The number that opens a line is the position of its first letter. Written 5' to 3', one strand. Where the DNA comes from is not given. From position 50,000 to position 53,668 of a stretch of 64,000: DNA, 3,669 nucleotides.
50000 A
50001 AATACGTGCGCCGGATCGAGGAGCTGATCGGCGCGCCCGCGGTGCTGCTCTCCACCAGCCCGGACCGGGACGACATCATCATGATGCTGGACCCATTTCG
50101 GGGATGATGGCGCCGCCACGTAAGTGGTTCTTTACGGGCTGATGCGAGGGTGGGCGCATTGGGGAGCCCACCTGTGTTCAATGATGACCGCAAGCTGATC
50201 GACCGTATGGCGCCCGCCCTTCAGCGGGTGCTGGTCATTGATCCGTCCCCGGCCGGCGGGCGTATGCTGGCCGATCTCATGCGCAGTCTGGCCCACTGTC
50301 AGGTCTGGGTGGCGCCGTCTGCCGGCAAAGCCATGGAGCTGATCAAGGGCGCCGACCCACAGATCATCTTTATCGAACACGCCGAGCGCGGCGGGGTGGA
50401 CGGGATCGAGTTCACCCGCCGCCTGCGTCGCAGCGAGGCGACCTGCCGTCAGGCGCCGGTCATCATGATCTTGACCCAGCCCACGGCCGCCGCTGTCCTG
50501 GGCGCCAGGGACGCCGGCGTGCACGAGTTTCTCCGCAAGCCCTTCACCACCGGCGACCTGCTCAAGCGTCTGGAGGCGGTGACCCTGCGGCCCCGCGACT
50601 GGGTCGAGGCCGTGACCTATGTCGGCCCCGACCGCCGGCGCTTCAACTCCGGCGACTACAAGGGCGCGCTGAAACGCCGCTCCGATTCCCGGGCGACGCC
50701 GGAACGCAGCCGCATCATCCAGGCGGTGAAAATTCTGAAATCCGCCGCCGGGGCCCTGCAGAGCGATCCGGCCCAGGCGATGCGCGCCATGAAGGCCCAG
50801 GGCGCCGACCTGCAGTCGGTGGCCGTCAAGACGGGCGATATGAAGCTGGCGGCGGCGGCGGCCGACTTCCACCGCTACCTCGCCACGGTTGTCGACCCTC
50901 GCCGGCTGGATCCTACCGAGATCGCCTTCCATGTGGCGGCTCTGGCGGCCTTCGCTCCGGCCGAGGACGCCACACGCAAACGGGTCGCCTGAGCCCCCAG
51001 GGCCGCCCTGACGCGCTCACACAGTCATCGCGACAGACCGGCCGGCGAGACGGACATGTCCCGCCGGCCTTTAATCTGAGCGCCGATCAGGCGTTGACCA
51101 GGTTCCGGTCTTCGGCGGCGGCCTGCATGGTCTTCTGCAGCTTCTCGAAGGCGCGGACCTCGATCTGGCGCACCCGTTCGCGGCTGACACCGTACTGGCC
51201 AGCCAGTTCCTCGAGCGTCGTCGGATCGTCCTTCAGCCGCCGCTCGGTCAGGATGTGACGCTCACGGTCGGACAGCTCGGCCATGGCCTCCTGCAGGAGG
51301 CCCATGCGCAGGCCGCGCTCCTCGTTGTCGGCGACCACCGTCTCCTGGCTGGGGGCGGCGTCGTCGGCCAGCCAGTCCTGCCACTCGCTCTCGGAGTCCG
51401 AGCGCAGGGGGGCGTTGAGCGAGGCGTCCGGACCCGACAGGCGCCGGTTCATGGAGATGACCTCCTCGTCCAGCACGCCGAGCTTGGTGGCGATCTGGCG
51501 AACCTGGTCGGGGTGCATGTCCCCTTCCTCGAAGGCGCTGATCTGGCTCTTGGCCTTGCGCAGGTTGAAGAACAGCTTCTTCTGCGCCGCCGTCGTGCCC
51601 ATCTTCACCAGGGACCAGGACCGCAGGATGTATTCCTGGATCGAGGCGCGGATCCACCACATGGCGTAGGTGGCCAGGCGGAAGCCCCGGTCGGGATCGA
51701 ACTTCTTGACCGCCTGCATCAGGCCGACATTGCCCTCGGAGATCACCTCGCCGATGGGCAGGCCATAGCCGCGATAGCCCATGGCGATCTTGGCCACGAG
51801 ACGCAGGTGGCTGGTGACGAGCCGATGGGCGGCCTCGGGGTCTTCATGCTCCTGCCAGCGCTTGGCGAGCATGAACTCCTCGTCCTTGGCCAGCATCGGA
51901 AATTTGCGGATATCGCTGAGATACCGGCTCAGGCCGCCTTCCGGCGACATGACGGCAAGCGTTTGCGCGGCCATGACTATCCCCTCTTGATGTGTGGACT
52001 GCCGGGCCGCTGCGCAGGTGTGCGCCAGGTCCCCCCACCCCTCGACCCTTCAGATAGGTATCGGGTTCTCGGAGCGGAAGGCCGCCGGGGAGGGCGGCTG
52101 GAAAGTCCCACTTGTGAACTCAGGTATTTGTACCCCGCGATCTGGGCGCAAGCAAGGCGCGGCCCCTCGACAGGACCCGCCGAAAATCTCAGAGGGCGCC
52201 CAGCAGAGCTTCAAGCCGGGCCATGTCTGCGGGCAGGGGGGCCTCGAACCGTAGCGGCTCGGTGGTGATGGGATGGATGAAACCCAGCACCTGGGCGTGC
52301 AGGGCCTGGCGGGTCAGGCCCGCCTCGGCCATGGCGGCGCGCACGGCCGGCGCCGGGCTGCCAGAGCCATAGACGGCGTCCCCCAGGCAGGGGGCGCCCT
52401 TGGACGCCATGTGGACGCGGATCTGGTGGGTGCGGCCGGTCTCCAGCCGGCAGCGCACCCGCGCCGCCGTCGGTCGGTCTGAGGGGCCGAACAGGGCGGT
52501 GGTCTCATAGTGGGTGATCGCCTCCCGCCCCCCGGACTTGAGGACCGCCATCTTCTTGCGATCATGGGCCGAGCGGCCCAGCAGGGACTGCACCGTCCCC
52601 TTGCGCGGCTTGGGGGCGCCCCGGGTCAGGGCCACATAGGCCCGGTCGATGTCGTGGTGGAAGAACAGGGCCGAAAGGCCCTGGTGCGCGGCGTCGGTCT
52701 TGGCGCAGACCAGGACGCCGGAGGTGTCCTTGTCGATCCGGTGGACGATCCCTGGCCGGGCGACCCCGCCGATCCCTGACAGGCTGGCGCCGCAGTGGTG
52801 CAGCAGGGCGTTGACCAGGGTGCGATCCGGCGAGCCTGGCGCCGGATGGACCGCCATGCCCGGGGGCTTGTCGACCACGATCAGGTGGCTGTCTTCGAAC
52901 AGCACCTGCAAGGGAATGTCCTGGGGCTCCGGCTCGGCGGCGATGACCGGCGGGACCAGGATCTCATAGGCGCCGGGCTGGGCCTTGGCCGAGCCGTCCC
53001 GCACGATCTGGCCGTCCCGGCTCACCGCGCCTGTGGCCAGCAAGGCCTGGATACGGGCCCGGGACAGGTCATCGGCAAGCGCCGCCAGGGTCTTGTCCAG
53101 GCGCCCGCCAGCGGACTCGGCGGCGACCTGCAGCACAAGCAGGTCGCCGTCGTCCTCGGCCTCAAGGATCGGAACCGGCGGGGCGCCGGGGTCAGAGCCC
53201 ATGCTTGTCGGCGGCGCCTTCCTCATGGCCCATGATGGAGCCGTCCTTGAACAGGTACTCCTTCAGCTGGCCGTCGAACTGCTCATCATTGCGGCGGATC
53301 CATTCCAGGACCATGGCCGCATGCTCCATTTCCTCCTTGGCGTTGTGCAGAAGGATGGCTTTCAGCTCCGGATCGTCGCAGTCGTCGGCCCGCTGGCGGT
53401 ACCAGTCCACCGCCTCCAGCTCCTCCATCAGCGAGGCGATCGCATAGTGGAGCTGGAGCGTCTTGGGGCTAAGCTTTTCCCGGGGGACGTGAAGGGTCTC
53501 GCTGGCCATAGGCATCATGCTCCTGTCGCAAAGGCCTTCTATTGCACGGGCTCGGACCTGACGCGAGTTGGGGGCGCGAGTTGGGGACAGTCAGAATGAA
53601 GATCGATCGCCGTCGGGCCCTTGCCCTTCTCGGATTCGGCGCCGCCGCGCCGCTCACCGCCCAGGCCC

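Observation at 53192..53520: Orphan encapsulated ferritin: no targeting peptide and no encapsulin gene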

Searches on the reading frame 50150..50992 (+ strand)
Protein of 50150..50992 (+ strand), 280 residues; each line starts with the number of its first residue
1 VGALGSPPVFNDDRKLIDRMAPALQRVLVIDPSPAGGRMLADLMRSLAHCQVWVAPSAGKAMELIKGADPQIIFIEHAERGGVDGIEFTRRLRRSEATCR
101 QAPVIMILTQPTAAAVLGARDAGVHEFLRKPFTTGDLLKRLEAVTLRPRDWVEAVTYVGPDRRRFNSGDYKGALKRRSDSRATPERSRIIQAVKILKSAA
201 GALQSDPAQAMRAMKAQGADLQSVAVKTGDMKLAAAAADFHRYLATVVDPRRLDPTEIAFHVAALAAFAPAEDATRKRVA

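Call 3: search_protein_families(library=pfam, proteins=[window:50150-50992:+], max_evalue=0.01)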
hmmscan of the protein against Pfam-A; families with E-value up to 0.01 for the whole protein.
window:50150-50992:+ (280 aa): 1 family
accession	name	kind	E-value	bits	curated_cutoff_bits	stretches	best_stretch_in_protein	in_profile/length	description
PF00072.30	Response_reg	-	3e-12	47.1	30.2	1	27-141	1-110/111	Response regulator receiver domain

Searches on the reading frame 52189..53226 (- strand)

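Call 3: search_protein_families(library=pfam, proteins=[window:52189-53226:-], max_evalue=0.01)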
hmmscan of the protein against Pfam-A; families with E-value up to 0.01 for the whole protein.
window:52189-53226:- (345 aa): 3 families
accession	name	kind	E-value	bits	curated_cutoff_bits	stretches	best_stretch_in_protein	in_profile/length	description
PF00849.27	PseudoU_synth_2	-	3.8e-32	112.1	26.8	1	114-275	1-152/152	RNA pseudouridylate synthase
PF23212.2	DUF7064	-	0.0074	17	24.7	0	228-275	39-87/126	Domain of unknown function (DUF7064)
PF01479.30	S4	-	0.0083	16.3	22.8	0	42-85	2-45/48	S4 domain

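Call 4: search_protein_families(library=ncbifam, proteins=[window:52189-53226:-], max_evalue=0.01)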
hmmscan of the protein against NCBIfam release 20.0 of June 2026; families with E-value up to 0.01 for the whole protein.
window:52189-53226:- (345 aa): 6 families
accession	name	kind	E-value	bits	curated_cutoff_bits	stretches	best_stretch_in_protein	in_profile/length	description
TIGR00005.1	rluA_subfam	subfamily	2.9e-82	276.3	192.7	1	37-338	2-293/298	RluA family pseudouridine synthase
NF008385.0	PRK11180.1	equivalog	3e-69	233.9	351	1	33-340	10-310/325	23S rRNA pseudouridine(1911/1915/1917) synthase RluD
NF008249.0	PRK11025.1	equivalog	2.2e-32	112.2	378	1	31-338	10-309/317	23S rRNA pseudouridine(955/2504/2580) synthase RluC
NF007543.0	PRK10158.1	equivalog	7.7e-28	97.6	286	1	100-330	8-216/219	bifunctional tRNA pseudouridine(32) synthase/23S rRNA pseudouridine(746) synthase RluA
NF008321.0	PRK11112.1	equivalog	1.3e-25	90.1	328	1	106-332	2-224/257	tRNA pseudouridine(65) synthase TruC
TIGR01621.1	RluA-like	hypoth_equivalog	8.7e-24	84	222.3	1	106-288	2-167/217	TIGR01621 family pseudouridine synthase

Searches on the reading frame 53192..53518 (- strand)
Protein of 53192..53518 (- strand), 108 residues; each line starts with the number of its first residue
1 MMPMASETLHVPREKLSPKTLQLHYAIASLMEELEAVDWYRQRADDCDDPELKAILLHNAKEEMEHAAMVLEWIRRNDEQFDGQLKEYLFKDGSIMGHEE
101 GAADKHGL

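Call 3: search_protein_families(library=pfam, proteins=[window:53192-53518:-], max_evalue=0.01)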
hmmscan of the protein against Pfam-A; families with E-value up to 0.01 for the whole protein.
window:53192-53518:- (108 aa): 3 families
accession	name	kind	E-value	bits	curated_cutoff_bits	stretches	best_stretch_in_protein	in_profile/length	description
PF22277.2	EncFtn-like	-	1e-39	134.6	27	1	9-92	2-85/85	EncFtn-like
PF02915.23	Rubrerythrin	-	0.00036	21.3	22.8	1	29-89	6-72/137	Rubrerythrin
PF00210.30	Ferritin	-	0.0046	17.3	24.5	1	32-88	10-69/142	Ferritin-like domain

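Call 4: search_protein_families(library=ncbifam, proteins=[window:53192-53518:-], max_evalue=0.01)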
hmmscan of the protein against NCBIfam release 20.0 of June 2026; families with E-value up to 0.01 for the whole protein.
window:53192-53518:- (108 aa): 3 families
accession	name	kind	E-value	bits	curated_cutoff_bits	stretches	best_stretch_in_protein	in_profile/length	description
TIGR04535.1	ferrit_encaps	subfamily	1.7e-35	121.4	125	1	10-105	2-97/114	encapsulin-associated ferritin-like protein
NF058679.1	EncB_fam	subfamily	7.4e-20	71.1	90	1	2-96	1-95/117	encapsulin nanocompartment ferritin-likeEncB family encapsulin nanocompartment ferritin-like cargo protein cargo protein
NF058678.1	EncB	exception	5.1e-06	26.8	210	1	30-86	19-75/160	encapsulin nanocompartment ferritin-like cargo protein EncB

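Call 7: search_solved_structures(query=window:53192-53518:-, show_alignments=3, max_evalue=0.01)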
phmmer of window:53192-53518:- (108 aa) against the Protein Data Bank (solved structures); distinct sequences matched with E-value up to 0.01: 16.
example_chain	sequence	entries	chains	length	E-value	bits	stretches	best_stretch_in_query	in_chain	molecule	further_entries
5da5_A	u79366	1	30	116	5.8e-30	106.5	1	3-105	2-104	Rru_A0973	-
7oe2_1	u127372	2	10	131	8.9e-30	105.9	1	4-100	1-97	Haliangium ochraceum Encapsulated ferritin localisation sequence | Haliangium ochraceum encapsulated ferritin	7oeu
5n5f_A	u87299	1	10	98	2.1e-29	104.7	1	5-99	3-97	encapsulated ferritin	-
33bf_A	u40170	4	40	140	2.3e-29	104.6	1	3-99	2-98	Encapsulated ferritin-like protein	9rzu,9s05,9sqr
5l8b_A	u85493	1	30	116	3.9e-29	103.9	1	3-105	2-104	Uncharacterized protein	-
6suw_A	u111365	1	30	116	3.9e-29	103.9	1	3-105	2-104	Uncharacterized protein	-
6sv1_A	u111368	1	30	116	3.9e-29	103.9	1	3-105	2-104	Encapsulated Ferritin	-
5l89_A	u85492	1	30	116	3.9e-29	103.9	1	3-105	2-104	Rru_A0973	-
5l8g_A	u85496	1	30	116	1.4e-28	102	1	3-105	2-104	Uncharacterized protein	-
3k6c_A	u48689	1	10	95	7.7e-28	99.7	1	4-95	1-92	Uncharacterized protein NE0167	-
5l8f_A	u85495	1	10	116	6.6e-27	96.7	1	3-105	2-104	Rru_A0973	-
7s8t_A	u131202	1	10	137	2e-06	30.9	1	28-91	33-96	EncC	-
7s5k_A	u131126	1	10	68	0.0018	21.4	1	30-79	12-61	EncB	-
7s5c_A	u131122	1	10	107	0.0024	21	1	30-79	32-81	EncB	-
5n5e_e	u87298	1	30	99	0.005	20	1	18-78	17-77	PFC_05175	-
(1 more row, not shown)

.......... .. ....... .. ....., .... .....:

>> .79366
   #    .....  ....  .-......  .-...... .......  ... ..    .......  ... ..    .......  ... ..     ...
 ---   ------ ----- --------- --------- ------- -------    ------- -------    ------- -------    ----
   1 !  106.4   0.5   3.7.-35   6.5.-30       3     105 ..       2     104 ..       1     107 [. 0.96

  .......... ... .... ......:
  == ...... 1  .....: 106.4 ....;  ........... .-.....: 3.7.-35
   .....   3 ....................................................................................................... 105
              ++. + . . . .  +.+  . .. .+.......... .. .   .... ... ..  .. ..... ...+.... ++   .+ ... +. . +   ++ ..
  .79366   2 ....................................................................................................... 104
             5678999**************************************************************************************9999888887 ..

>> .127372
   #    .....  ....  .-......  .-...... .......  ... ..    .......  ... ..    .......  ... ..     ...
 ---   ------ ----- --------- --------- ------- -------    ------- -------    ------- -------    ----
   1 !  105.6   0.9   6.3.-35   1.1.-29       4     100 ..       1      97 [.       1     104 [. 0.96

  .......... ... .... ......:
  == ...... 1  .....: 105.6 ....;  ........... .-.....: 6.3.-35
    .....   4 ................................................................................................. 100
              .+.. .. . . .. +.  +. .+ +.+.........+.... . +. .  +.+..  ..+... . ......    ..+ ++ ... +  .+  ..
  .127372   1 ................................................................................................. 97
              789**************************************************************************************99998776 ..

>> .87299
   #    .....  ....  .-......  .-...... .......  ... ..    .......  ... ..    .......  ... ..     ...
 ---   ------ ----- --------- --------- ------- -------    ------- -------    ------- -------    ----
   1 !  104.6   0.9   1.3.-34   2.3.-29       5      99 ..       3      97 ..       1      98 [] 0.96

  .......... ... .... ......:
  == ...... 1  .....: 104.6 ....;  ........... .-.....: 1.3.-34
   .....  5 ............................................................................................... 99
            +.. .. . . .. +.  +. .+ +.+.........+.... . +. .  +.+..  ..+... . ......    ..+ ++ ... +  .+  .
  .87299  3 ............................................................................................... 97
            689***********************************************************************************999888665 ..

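Call 15: find_homologous_proteins(query=window:53192-53518:-, max_evalue=0.00001)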
Query window:53192-53518:- (108 aa): 8000 proteins with E <= 0.00001 among 8000 candidates; the best 120 are listed.
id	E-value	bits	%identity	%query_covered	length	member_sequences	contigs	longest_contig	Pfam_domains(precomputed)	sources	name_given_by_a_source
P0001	5.2e-63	227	98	97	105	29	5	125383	PF22277.3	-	-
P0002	3.3e-61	222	97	97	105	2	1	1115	PF22277.3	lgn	-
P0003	3.6e-60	218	95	97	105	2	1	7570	PF22277.3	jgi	jgi:uncharacterized protein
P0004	2.7e-57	209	91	97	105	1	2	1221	PF22277.3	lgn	-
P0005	3.3e-57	209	91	97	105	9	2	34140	PF22277.3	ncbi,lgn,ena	-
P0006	1.6e-56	206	90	97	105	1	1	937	PF22277.3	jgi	-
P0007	6.3e-56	205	90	97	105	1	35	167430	PF22277.3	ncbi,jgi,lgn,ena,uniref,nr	ncbi:ferritin family protein [Phenylobacterium sp.]|uniref:ferritin family protein n=1 Tax=Phenyloba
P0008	8.1e-55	201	89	97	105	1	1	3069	PF22277.3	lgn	-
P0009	2.2e-54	200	88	96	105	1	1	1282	PF22277.3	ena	-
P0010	1.1e-53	197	85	97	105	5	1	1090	PF22277.3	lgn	-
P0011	1.3e-52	194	84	97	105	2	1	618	PF02915.24,PF22277.3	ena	-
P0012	1.7e-52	194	86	97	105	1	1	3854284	PF02915.24,PF22277.3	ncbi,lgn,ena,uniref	ncbi:ferritin family protein [Phenylobacterium sp.]|uniref:ferritin family protein n=1 Tax=Phenyloba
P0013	5.2e-52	192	85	97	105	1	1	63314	PF02915.24,PF22277.3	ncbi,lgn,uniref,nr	ncbi:MAG: ferritin [Phenylobacterium sp.]|uniref:ferritin family protein n=1 Tax=Phenylobacterium sp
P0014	6.2e-52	192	85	97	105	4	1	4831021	PF02915.24,PF22277.3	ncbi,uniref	ncbi:ferritin family protein [Phenylobacterium sp.]|uniref:ferritin family protein n=1 Tax=Phenyloba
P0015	9.2e-52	191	85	97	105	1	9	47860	PF02915.24,PF22277.3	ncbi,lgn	-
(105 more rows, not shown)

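Call 32: find_related_loci(query=window:53192-53509:-, collection=genome_contigs, flank=6000)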
Query window:53192-53509:- (105 aa) in genome_contigs; peptide patterns used: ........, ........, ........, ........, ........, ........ (x = any residue, [..] = any of these).
600 stretches matched a pattern (row limit reached: there are more); 581 encode a relative of the query (tblastn E <= 1e-3); the best 80 are kept; 80 distinct loci.
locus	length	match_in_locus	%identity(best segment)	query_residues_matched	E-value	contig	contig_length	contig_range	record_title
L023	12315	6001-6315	94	1-105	1e-64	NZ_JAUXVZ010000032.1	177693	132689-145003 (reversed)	MAG: Phenylobacterium sp. isolate C15_maxbin.053 C15_k141_20309, whole genome shotgun sequence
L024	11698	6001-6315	93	1-105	2e-63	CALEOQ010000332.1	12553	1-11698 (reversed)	MAG TPA_asm: uncultured Caulobacteraceae bacterium isolate DRR092714_bin.2_CONCOCT_v1.1_MAG genome assembly, contig: ERZ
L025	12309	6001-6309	80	1-103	3e-54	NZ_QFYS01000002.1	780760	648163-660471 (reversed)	Phenylobacterium kunshanense strain BUT-10 contig_2_length_780760_cov_44.634181, whole genome shotgun sequence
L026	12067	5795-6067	90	12-105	2e-52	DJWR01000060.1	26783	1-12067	MAG TPA_asm: Caulobacteraceae bacterium UBA6225 UBA6225_contig_45268, whole genome shotgun sequence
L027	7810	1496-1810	77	1-105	5e-52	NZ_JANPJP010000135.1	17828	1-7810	MAG: Phenylobacterium sp. isolate VAR_61_metabat_383 VAR_61_k141_960148, whole genome shotgun sequence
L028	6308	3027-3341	77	1-105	5e-52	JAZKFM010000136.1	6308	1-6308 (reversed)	MAG: Pseudomonadota bacterium isolate DC_RB_04_SPN110320-bin001 DCRB04SPN_B001_0_000000000136, whole genome shotgun sequ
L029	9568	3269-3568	78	1-100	1e-50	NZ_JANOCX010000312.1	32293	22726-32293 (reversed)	MAG: Phenylobacterium sp. isolate VAR_17_metabat_257 VAR_17_k141_2761518, whole genome shotgun sequence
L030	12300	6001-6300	77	1-100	6e-50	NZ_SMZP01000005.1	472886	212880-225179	Caulobacter sp. RHG1 Contig5, whole genome shotgun sequence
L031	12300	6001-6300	75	1-100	1e-49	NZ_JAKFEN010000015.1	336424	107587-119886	MAG: Phenylobacterium sp. isolate LC074 contig-124_8, whole genome shotgun sequence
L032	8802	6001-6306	75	1-102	2e-48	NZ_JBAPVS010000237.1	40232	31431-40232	MAG: Caulobacter sp. isolate MFD01226_ilm_asm_bin9 k127_100167, whole genome shotgun sequence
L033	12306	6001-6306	75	1-102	7e-48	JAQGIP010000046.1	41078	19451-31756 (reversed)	MAG: Caulobacter sp. isolate RYN_462 scaffold_1840311, whole genome shotgun sequence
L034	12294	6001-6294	78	1-97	5e-47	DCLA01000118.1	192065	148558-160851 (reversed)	MAG TPA_asm: Myxococcales bacterium UBA1660 UBA1660_contig_3284, whole genome shotgun sequence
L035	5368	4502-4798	74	1-99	1e-45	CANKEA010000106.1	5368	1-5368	MAG: Caulobacterales bacterium isolate RH-26jul17-86 genome assembly, contig: RH-26jul17-C43975, whole genome shotgun se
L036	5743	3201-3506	73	1-102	2e-45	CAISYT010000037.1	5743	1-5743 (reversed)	MAG: uncultured Caulobacterales bacterium isolate ErkenSummer_bin-4356 genome assembly, contig: bin-4356:037/238, whole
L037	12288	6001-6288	73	1-96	2e-45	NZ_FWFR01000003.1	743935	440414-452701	Oceanibacterium hippocampi strain CECT 7691, whole genome shotgun sequence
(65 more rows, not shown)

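Call 41: search_protein_representatives(protein=window:53192-53509:-)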
Query: 105 residues. Proteins with E-value up to 0.001 (for the whole library): 1086; up to 1e-10: 506; up to 1e-30: 14. The best 150 are listed.
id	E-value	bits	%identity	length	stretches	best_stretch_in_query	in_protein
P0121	2.6e-41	155.8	74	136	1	1-97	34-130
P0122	3.0e-38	145.9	68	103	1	1-102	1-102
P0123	8.2e-37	141.3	69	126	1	2-96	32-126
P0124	2.8e-36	139.6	65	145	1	3-99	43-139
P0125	2.5e-34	133.4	80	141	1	1-79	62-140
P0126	6.2e-34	132.1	65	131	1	1-100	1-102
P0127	1.6e-33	130.7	62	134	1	1-102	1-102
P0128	4.3e-33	129.4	82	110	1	1-74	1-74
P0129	9.0e-33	128.3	78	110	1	1-80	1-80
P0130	2.2e-32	127.1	67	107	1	1-96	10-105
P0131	7.1e-32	125.5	67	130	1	2-92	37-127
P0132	4.9e-31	122.8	67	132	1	1-88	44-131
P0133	5.8e-31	122.5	64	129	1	2-87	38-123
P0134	9.3e-31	121.9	66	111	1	1-85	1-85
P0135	2.0e-30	120.8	61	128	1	3-101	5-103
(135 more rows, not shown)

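Call 74: predict_structure(alignment_id=A1)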
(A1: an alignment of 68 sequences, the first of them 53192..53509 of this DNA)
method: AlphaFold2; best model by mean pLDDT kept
length: 105 residues; sequences in the alignment: 68
mean_pLDDT: 93.2   pTM: 0.80
mean pLDDT of the five models: 93.2, 92.5, 91.0, 90.8, 87.4
residues with pLDDT >= 90: 88; 70-90: 13; 50-70: 4; < 50: 0
segments of 3 or more residues with pLDDT < 50: none
pLDDT, mean of each block of 10 residues (from residue 1): 84 97 97 98 98 98 98 97 92 86 68
secondary structure, 60 per line:
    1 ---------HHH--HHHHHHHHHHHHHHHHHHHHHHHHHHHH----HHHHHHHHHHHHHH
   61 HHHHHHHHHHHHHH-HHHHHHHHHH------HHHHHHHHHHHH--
elements in order: H15-42 H47-74 H76-85 H92-103

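Call 76: fold_search(model_id=the predicted structure, library=pdb)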
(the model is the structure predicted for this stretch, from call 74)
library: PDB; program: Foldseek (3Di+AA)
matches with E <= 10: 280; with E <= 0.001: 51
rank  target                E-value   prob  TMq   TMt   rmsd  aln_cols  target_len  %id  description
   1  5da5_A                5.0e-08  1.00  0.81  0.93   1.0        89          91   57  Crystal structure of Rhodospirillum rubrum Rru_A0973 (released 2016-08-10)
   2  6suw_C                5.0e-08  1.00  0.81  0.94   0.9        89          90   56  Crystal structure of Rhodospirillum rubrum Rru_A0973 E31A variant (released 2020-09-23)
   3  5l8b_A                5.3e-08  1.00  0.82  0.95   0.9        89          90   56  Crystal structure of Rhodospirillum rubrum Rru_A0973 mutant E62A (released 2016-08-31)
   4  5l8b_O                5.3e-08  1.00  0.81  0.94   0.8        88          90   57  Crystal structure of Rhodospirillum rubrum Rru_A0973 mutant E62A (released 2016-08-31)
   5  5l8g_A                5.3e-08  1.00  0.81  0.93   1.0        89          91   56  Crystal structure of Rhodospirillum rubrum Rru_A0973 mutant H65A (released 2016-08-31)
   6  5l89_H                6.3e-08  1.00  0.81  0.94   0.9        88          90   57  Crystal structure of Rhodospirillum rubrum Rru_A0973 mutant E32A (released 2016-08-31)
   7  6sv1_B                6.3e-08  1.00  0.81  0.93   1.0        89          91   56  Crystal structure of Rhodospirillum rubrum Rru_A0973 E34A variant (released 2020-09-23)
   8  5da5_P                6.7e-08  1.00  0.82  0.95   0.9        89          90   57  Crystal structure of Rhodospirillum rubrum Rru_A0973 (released 2016-08-10)
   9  5l89_B                6.7e-08  1.00  0.82  0.95   0.9        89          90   56  Crystal structure of Rhodospirillum rubrum Rru_A0973 mutant E32A (released 2016-08-31)
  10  6sv1_A                6.7e-08  1.00  0.82  0.95   0.9        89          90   56  Crystal structure of Rhodospirillum rubrum Rru_A0973 E34A variant (released 2020-09-23)
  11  5l8g_M                7.1e-08  1.00  0.81  0.95   0.9        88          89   57  Crystal structure of Rhodospirillum rubrum Rru_A0973 mutant H65A (released 2016-08-31)
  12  6sv1_H                7.5e-08  1.00  0.81  0.95   0.8        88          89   57  Crystal structure of Rhodospirillum rubrum Rru_A0973 E34A variant (released 2020-09-23)
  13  5l89_A                8.4e-08  1.00  0.81  0.93   1.0        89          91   56  Crystal structure of Rhodospirillum rubrum Rru_A0973 mutant E32A (released 2016-08-31)
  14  6sv1_M                8.4e-08  1.00  0.80  0.95   0.8        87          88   57  Crystal structure of Rhodospirillum rubrum Rru_A0973 E34A variant (released 2020-09-23)
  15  5n5f_B                8.9e-08  1.00  0.84  0.95   0.9        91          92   52  Crystal structure of Haliangium ochraceum encapsulated ferritin (released 2018-01-24)
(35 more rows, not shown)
